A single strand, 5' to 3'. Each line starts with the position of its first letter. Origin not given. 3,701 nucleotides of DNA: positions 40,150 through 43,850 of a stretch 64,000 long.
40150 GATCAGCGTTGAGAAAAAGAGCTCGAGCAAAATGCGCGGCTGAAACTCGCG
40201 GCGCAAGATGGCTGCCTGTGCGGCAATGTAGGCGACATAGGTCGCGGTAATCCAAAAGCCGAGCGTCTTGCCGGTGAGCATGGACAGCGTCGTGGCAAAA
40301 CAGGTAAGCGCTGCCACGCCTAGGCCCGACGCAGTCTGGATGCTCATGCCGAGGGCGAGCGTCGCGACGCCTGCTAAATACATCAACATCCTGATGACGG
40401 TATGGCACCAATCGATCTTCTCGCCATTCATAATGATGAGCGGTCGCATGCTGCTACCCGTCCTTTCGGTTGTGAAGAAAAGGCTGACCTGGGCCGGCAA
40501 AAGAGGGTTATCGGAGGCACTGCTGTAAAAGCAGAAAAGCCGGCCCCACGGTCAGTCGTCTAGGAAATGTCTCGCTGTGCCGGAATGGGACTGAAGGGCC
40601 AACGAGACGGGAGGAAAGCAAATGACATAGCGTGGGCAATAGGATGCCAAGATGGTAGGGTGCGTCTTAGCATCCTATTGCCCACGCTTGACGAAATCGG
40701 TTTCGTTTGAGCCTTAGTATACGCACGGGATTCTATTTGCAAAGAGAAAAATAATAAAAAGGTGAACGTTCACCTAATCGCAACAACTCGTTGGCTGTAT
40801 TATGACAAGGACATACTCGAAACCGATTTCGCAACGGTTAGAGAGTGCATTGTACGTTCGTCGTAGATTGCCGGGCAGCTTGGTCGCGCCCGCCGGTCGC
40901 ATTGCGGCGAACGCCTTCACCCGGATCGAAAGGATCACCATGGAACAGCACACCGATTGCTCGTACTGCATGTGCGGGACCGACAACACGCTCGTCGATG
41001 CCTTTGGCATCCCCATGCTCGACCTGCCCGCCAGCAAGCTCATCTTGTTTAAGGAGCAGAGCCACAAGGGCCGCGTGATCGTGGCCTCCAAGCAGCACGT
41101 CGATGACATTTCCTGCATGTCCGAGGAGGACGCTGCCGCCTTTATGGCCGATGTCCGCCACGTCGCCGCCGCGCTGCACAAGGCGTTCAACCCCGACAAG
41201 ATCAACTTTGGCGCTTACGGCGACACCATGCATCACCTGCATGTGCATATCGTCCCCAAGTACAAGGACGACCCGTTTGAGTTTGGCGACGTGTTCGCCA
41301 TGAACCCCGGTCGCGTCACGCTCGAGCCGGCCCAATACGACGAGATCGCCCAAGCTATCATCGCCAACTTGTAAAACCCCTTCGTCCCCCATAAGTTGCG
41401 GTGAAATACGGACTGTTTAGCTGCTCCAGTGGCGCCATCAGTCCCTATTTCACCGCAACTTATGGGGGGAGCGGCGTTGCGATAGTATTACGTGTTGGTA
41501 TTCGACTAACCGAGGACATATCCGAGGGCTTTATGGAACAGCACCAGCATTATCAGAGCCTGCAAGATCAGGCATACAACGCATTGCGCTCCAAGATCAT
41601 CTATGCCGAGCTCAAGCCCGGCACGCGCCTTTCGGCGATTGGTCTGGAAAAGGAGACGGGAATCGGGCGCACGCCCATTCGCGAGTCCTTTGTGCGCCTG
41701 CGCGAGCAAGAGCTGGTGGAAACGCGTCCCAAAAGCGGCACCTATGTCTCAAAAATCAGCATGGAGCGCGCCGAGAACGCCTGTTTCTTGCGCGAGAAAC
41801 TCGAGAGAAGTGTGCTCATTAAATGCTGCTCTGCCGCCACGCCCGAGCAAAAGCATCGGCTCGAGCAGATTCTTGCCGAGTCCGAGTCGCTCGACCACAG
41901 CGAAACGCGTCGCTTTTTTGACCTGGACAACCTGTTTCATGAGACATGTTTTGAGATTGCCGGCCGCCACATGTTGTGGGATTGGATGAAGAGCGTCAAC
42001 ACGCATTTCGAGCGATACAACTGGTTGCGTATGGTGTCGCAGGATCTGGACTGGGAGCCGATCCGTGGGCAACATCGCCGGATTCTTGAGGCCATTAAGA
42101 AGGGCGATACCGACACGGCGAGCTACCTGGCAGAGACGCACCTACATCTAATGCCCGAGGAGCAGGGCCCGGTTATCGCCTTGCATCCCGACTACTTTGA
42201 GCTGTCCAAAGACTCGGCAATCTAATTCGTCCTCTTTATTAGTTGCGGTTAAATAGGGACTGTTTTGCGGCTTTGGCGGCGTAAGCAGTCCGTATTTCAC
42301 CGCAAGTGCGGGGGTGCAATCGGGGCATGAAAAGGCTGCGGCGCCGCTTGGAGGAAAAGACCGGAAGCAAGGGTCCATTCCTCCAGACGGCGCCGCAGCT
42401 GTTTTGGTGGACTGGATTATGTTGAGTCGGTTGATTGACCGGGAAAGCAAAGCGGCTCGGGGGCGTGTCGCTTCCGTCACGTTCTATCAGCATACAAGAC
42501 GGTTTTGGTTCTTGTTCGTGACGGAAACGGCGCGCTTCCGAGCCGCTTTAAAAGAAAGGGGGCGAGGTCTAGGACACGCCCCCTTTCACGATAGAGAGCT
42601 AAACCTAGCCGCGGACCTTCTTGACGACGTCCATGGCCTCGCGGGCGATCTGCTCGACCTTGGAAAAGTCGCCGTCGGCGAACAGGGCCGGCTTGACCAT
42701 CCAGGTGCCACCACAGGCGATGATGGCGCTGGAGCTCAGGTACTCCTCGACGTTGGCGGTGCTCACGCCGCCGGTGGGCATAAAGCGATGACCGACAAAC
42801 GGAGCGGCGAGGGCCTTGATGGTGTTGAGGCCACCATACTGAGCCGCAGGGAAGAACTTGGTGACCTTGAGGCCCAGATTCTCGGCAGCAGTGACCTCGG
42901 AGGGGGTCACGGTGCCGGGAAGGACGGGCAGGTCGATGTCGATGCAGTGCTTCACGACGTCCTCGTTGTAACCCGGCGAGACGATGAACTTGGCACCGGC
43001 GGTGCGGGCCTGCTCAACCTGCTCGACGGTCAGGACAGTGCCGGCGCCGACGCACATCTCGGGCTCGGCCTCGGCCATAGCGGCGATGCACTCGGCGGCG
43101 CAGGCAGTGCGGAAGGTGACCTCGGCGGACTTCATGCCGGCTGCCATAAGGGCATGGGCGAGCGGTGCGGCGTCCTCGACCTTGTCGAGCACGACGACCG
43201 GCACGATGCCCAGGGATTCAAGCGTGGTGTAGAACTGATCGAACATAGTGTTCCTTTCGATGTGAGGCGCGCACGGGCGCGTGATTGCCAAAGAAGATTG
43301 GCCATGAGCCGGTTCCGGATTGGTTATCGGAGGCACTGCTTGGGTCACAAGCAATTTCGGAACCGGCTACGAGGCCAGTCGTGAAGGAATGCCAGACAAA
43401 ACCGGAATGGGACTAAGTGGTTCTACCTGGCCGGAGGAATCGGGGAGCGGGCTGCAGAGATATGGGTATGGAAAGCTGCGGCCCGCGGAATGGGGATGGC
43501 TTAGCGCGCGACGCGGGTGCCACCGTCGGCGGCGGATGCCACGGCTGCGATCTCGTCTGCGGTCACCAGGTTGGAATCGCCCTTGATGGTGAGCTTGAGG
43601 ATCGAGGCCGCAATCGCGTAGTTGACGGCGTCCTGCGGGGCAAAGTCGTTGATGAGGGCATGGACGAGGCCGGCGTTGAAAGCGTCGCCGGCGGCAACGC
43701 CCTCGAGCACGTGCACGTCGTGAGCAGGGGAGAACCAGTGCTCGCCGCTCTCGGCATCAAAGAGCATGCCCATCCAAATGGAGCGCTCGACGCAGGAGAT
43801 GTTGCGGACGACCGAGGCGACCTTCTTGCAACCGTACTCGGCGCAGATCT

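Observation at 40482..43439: Two copies of a ~136-nt element with covarying helices: candidate new cis-regulatory or structured RNA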

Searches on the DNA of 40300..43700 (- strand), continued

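Call 58: search_dna_similar(query=window:43290-43500:-, collection=plasmids, mode=distant, max_rows=5)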
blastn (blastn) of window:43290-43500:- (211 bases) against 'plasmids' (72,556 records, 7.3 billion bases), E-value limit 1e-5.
No match.

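Call 66: search_with_rna_model(model_id=R1, sources=[L131, L132, L133, L134, L135, L136, L137, L138, L139, L140, L141, L142, L143, L144, L145], max_evalue=1)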
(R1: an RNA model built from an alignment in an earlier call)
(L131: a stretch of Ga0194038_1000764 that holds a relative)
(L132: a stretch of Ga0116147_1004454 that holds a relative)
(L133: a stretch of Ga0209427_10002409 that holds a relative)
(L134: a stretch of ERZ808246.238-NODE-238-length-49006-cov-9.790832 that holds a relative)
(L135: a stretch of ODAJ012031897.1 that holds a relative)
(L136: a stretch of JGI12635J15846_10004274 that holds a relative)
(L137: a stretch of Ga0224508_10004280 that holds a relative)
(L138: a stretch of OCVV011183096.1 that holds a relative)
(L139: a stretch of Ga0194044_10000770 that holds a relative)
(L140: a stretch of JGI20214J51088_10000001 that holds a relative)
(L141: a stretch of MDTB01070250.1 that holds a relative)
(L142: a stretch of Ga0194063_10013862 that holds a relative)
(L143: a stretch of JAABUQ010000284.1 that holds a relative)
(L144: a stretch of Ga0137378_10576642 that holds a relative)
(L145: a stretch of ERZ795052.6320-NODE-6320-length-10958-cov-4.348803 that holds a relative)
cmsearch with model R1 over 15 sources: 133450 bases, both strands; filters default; matches with E-value up to 1: 3.
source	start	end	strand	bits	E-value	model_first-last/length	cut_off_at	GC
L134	1569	1724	+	111.8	4.8e-26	1-151/151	no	0.58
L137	4248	4367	-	18.3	0.0068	1-151/151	no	0.35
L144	359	472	-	10.1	0.72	1-151/151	no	0.68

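Call 71: search_with_rna_model(model_id=R1, sources=[window, L006, L056, L039, L052, L019, L001, L008, L029, L061, L031, L020, L134], max_evalue=1e-15, make_alignment=true)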
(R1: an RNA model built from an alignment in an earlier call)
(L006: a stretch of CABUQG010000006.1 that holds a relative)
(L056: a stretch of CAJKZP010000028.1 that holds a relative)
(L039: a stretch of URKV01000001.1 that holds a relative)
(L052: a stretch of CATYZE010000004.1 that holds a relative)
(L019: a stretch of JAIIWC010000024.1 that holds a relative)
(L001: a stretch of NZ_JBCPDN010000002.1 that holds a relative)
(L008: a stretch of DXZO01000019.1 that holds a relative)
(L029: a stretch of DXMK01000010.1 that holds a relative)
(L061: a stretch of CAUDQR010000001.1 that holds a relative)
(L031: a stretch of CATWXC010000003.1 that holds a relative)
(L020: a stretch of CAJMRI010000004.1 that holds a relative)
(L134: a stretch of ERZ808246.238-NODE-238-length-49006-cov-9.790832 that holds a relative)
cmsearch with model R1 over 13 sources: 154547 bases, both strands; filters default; matches with E-value up to 1e-15: 18.
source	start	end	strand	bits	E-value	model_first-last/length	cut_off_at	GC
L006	4366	4516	-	177.8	2.6e-42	1-151/151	no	0.56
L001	7546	7696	+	176.8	4.6e-42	1-151/151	no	0.57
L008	1077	1227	+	173.7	2.7e-41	1-151/151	no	0.56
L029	5072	5222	+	173.6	2.8e-41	1-151/151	no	0.56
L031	7246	7397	-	168.7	4.5e-40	1-151/151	no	0.58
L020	3374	3524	+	163.8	7.4e-39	1-151/151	no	0.57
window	43295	43445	-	150.3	1.6e-35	1-151/151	no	0.56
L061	5769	5919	-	144.2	5.2e-34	1-151/151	no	0.58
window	40481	40622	-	125.2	2.7e-29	1-151/151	no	0.58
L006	2204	2345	-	123.1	8.9e-29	1-151/151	no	0.57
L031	4415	4556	-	122.2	1.5e-28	1-151/151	no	0.56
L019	7399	7540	-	120.4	4e-28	1-151/151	no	0.57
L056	185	326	+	119.9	5.5e-28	1-151/151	no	0.57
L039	413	556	+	114.2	1.4e-26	1-151/151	no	0.56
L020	5626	5769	+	111.9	5.2e-26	1-151/151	no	0.56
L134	1569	1724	+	111.8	5.5e-26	1-151/151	no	0.58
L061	3570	3713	-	108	4.8e-25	1-151/151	no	0.56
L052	5692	5835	-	107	8.8e-25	1-151/151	no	0.62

Alignment A5: 18 matches aligned to the model, 158 columns, each read 5' to 3' on its own strand. Consensus structure (alignment columns), stored with it:
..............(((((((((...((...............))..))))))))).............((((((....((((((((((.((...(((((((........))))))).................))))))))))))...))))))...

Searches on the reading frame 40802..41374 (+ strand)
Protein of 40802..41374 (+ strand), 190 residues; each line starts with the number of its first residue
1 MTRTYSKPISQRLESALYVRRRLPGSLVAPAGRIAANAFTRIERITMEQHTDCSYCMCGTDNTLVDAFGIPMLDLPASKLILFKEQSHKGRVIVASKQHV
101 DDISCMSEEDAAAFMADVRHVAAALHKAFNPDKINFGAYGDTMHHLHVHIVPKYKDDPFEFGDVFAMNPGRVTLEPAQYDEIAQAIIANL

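Call 12: search_protein_families(library=pfam, proteins=[window:40802-41374:+])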
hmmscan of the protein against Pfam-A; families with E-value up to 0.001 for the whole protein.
window:40802-41374:+ (190 aa): 1 family
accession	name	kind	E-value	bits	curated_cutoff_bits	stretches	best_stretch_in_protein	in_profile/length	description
PF01230.28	HIT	-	1.2e-09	39.1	21.5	1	89-155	26-97/98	HIT domain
